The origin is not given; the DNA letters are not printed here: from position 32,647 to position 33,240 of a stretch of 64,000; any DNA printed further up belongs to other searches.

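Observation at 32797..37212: Three-subunit hydantoinase/acetone-carboxylase-family enzyme (HyuA-like, HyuB-like, small Cys-rich subunit) as island cargo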

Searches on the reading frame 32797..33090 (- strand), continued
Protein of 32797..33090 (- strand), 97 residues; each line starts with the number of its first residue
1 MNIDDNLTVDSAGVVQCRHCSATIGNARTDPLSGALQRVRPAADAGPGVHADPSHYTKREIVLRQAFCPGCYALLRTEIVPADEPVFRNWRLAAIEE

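Call 22: find_related_loci(query=A1, collection=genome_contigs, flank=10000)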
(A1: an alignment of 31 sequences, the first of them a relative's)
Query A1 (97 aa) in genome_contigs; peptide patterns used: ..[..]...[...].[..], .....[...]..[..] (x = any residue, [..] = any of these).
64 stretches matched a pattern; 32 encode a relative of the query (tblastn E <= 1e-3); 32 distinct loci.
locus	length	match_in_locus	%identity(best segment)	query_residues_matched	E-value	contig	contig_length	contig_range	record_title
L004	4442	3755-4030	76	1-92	6e-46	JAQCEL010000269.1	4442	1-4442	MAG: Proteobacteria bacterium isolate casp40-mb.114 NODE_44559_length_4442_cov_0.086116, whole genome shotgun sequence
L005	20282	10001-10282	66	1-94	1e-41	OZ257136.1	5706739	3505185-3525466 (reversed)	MAG: Gammaproteobacteria bacterium isolate 9b6e0e2b-a66d-4ea8-b25a-e015b4890f72 genome assembly, chromosome: 1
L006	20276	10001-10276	68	1-92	2e-40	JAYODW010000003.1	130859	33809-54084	MAG: Gammaproteobacteria bacterium isolate 139553_S155_concoct_bins.tsv.116 NODE_133_length_130859_cov_12.761269, whole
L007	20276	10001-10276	62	1-92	7e-36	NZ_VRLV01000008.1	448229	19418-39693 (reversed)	Nonomuraea typhae strain p1410 Scaffold8, whole genome shotgun sequence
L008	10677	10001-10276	61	1-92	1e-35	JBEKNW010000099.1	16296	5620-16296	MAG: Xanthobacteraceae bacterium isolate SPRUCE 426 SPRUCE_426_99, whole genome shotgun sequence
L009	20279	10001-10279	59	1-93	6e-35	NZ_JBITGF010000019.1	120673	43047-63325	Nonomuraea sp. NPDC050790 NPDC050790_365_B4.ctg-0019, whole genome shotgun sequence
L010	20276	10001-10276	59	1-92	1e-34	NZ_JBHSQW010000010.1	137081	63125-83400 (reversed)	Pseudonocardia hispaniensis strain CCM 8391 GCM70027223_32, whole genome shotgun sequence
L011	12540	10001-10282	56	1-94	7e-34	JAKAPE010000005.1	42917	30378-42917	MAG: Proteobacteria bacterium isolate YF1.bin4 NODE_831_length_42917_cov_1.892568, whole genome shotgun sequence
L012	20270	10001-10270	58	1-90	4e-33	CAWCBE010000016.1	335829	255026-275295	MAG: uncultured Actinomycetes bacterium isolate MFD05502.bin.1.155 genome assembly, contig: contig_9527, whole genome sh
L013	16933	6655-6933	59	1-92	3e-33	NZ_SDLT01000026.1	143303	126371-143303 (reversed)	Amycolatopsis nivea strain CFH S0261 Scaffold26, whole genome shotgun sequence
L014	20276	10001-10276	57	1-92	3e-33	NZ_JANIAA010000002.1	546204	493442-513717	Streptomyces rugosispiralis strain RCU-064 2, whole genome shotgun sequence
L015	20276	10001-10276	57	1-92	7e-33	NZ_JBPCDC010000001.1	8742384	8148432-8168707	Saccharopolyspora hattusasensis strain CR3506 contig1, whole genome shotgun sequence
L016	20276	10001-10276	59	1-92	7e-33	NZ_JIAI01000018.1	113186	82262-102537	Pseudonocardia acaciae DSM 45401 N912DRAFT_scaffold00018.18_C, whole genome shotgun sequence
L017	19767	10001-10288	53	1-96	7e-33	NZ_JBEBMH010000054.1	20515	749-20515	Mesorhizobium yinganensis strain CN2-181 contig54, whole genome shotgun sequence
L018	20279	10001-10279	57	1-92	2e-32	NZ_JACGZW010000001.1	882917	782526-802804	Amycolatopsis dendrobii strain DR6-1 1, whole genome shotgun sequence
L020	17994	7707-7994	53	1-96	1e-32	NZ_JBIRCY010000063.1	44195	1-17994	Mesorhizobium sp. IMUNJ23232 Scaffold59_1, whole genome shotgun sequence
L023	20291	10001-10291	54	1-97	1e-31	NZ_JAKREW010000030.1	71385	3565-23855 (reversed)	Mesorhizobium retamae strain IRAMC:0171 NODE_30_length_71385_cov_66.430330, whole genome shotgun sequence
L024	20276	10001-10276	53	1-92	2e-31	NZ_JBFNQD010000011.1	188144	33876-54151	Labrys neptuniae strain LMG 23578 NODE_11_length_188144_cov_102.815922, whole genome shotgun sequence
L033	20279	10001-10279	56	1-92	3e-29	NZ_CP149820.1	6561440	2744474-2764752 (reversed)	Ottowia sp. VDI28 chromosome, complete genome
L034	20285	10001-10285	56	1-94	6e-29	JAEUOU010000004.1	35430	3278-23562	MAG: Burkholderiaceae bacterium isolate new MAG-207 k141_488593, whole genome shotgun sequence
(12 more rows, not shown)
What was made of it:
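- Tried and rejected: The nearest triads come from Gammaproteobacteria and 'Proteobacteria' MAGs (call 22).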

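Call 28: search_dna_similar(query=window:32797-33090:-, collection=plasmids, mode=protein, max_rows=30, max_evalue=0.001)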
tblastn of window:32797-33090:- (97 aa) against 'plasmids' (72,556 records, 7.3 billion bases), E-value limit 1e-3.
Records with a match: 3; places in all: 3; records where one place covers at least 80% of the query: 3.
Best place of each record, by identity: <60% 3.
By first word of the organism name: Natronosalvus 1; Natrinema 1; Haladaptatus 1.
By predicted mobility (MOB-suite, as given by PLSDB): non-mobilizable 3.
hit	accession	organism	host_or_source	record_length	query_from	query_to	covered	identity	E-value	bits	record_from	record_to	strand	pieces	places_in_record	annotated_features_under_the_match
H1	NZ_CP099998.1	Natronosalvus halobius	cell culture,sediment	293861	2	92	94%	35.9%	8e-8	55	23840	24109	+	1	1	acetone carboxylase subunit gamma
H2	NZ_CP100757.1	Natrinema gelatinilyticum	marine sediment,sediment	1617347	1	92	95%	28.4%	5e-4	44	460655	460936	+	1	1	record has no annotation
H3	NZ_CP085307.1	Haladaptatus pallidirubidus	cell culture,saline soil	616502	1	92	95%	27.4%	4e-5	47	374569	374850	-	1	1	acetone carboxylase subunit gamma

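Call 29: get_annotated_region(hit=H1, flank=9000)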
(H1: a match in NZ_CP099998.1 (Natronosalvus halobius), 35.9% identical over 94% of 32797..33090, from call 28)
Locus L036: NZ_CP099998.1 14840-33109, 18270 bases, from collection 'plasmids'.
description: Natronosalvus halobius strain AGai3-5 plasmid unnamed1, complete sequence
organism: Natronosalvus halobius (NCBI taxid 2953746)
taxonomy: Archaea; Euryarchaeota; Halobacteria; Halobacteriales; Natrialbaceae; Natronosalvus; Natronosalvus halobius
host: -; source: cell culture,sediment; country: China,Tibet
typing (MOB-suite, as given by PLSDB): non-mobilizable; mating-pair formation MPF_T
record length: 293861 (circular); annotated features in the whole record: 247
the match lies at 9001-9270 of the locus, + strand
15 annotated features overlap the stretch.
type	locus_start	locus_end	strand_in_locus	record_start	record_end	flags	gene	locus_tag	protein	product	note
CDS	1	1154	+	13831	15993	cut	-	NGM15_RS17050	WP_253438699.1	FAD-dependent monooxygenase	-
CDS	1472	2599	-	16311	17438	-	-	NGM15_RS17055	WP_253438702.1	thiolase family protein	GO:0006635 - fatty acid beta-oxidation [Evidence IEA]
CDS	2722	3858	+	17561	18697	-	-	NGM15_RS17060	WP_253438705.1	acyl-CoA dehydrogenase family protein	-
CDS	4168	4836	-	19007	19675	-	npdG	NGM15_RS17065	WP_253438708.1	NADPH-dependent F420 reductase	-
CDS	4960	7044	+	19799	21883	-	-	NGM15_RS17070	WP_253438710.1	hydantoinase/oxoprolinase family protein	-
CDS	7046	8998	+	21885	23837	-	-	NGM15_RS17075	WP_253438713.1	hydantoinase B/oxoprolinase family protein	-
CDS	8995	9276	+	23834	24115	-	-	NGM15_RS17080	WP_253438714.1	acetone carboxylase subunit gamma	-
CDS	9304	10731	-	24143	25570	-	-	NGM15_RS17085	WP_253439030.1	NAD(P)(+) transhydrogenase (Re/Si-specific) subunit beta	-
CDS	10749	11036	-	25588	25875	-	-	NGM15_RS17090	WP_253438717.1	NAD(P) transhydrogenase subunit alpha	-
CDS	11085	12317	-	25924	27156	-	-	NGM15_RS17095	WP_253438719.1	NAD(P) transhydrogenase subunit alpha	-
CDS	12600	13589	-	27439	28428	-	-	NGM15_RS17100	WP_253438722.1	alpha-ketoacid dehydrogenase subunit beta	-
CDS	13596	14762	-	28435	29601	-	-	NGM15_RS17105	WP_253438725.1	thiamine pyrophosphate-dependent enzyme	-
CDS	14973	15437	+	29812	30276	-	-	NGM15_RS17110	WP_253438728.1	MaoC/PaaZ C-terminal domain-containing protein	-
CDS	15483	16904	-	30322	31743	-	lpdA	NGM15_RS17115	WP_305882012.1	dihydrolipoyl dehydrogenase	GO:0045454 - cell redox homeostasis [Evidence IEA]; GO:0051068 - dihydrolipoamide metabolic process [Evidence IEA]; ...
CDS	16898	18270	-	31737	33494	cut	-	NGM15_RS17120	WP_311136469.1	2-oxo acid dehydrogenase subunit E2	-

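Call 30: find_encoding_contigs(protein=P0003, flank=10000, max_places=3)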
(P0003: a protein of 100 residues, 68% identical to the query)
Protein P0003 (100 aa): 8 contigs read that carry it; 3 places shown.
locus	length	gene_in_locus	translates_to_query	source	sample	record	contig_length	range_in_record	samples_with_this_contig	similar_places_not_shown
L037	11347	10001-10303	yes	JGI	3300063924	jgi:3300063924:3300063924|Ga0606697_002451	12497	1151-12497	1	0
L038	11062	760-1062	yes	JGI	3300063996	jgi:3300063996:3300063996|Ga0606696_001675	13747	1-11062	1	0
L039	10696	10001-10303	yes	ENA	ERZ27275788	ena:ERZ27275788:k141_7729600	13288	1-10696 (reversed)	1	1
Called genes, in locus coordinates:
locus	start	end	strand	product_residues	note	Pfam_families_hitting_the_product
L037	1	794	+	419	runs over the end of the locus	PF00355:Rieske, PF00848:Ring_hydroxyl_A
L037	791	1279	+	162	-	PF13577:SnoaL_4, PF00866:Ring_hydroxyl_B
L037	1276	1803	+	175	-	PF01047:MarR, PF13463:HTH_27 (weak), PF12802:MarR_2, PF13412:HTH_24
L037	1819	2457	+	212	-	PF01613:Flavin_Reduct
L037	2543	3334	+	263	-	PF23441:SDR (weak), PF00106:adh_short, PF08659:KR, PF13561:adh_short_C2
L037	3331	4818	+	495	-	PF00171:Aldedh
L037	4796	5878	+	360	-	-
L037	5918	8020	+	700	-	PF05378:Hydant_A_N, PF01968:Hydantoinase_A, PF19278:Hydant_A_C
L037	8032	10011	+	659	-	PF02538:Hydantoinase_B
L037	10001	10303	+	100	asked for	-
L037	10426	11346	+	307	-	?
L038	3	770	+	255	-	?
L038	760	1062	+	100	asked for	-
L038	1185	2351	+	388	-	PF02958:EcKL, PF01636:APH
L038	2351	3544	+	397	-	PF01636:APH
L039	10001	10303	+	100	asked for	-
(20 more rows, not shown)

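Call 31: find_encoding_contigs(protein=P0028, flank=10000, max_places=2)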
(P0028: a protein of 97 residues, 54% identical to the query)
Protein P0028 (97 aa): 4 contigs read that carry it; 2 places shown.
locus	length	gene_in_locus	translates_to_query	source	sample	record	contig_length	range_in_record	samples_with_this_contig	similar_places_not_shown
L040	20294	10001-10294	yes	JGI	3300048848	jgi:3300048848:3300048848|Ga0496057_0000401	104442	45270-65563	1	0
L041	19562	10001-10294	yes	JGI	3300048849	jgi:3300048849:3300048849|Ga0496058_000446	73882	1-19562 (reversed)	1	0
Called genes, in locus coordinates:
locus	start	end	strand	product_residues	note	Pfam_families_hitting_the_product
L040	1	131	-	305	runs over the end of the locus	PF00682:HMGL-like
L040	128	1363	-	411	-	PF02515:CoA_transf_3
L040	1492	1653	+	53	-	-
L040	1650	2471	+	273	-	PF00528:BPD_transp_1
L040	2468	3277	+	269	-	PF00528:BPD_transp_1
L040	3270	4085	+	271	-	PF00005:ABC_tran, PF13304:AAA_21 (faint)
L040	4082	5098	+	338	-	PF12974:Phosphonate-bd (weak), PF13379:NMT1_2, PF09084:NMT1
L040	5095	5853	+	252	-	PF00106:adh_short, PF23441:SDR (weak), PF08659:KR, PF13561:adh_short_C2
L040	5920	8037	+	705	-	PF05378:Hydant_A_N, PF01968:Hydantoinase_A, PF19278:Hydant_A_C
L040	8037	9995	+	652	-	PF02538:Hydantoinase_B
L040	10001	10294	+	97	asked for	-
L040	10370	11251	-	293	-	PF01557:FAA_hydrolase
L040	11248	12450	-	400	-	PF01266:DAO (faint), PF01494:FAD_binding_3, PF07992:Pyr_redox_2 (faint), PF13450:NAD_binding_8 (weak), PF13738:Pyr_redox_3 (faint)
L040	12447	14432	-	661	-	PF00330:Aconitase, PF00694:Aconitase_C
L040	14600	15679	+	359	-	PF02311:AraC_binding (faint), PF05899:Cupin_3 (faint), PF07883:Cupin_2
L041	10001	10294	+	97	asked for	-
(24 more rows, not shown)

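Call 32: find_encoding_contigs(protein=P0029, flank=10000, max_places=2)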
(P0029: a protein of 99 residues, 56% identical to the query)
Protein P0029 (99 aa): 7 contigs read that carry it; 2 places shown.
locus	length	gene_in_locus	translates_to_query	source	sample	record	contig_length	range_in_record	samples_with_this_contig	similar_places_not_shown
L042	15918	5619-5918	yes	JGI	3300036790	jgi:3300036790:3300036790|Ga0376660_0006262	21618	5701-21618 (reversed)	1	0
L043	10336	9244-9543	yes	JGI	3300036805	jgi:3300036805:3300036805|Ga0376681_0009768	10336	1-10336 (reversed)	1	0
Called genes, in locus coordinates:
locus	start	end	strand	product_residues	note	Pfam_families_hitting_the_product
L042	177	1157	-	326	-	PF03631:Virul_fac_BrkB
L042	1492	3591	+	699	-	PF05378:Hydant_A_N, PF01968:Hydantoinase_A, PF19278:Hydant_A_C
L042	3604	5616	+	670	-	PF02538:Hydantoinase_B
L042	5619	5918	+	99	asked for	-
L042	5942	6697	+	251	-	PF00106:adh_short, PF08659:KR, PF13561:adh_short_C2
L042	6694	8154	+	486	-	PF00171:Aldedh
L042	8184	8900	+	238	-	PF00561:Abhydrolase_1, PF12697:Abhydrolase_6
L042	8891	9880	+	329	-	PF12697:Abhydrolase_6 (faint), PF00561:Abhydrolase_1 (weak)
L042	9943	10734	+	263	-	PF09339:HTH_IclR, PF01614:IclR_C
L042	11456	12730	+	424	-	PF12832:MFS_1_like (faint), PF07690:MFS_1, PF00083:Sugar_tr (faint), PF07690:MFS_1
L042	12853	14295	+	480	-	PF00355:Rieske, PF00848:Ring_hydroxyl_A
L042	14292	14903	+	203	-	PF00866:Ring_hydroxyl_B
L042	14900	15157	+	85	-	-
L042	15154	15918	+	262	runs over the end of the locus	PF00106:adh_short, PF05368:NmrA (faint), PF02254:TrkA_N (weak), PF13460:NAD_binding_10 (weak), PF13561:adh_short_C2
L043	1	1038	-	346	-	?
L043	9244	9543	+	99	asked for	-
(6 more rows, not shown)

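Call 34: search_protein_families(library=pfam, proteins=[L037:4796-5878:+, L037:10426-11346:+], max_evalue=0.001)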
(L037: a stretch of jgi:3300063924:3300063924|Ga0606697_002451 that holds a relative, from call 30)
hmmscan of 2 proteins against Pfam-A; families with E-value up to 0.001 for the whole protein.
L037:4796-5878:+ (360 aa): 0 families

L037:10426-11346:+ (307 aa): 2 families
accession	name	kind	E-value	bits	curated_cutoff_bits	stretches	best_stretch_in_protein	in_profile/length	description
PF01636.29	APH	-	5.6e-08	33.3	23.2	1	229-305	154-221/239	Phosphotransferase enzyme family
PF02958.26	EcKL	-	5.6e-05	23.1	22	1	71-304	11-272/294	Ecdysteroid kinase-like family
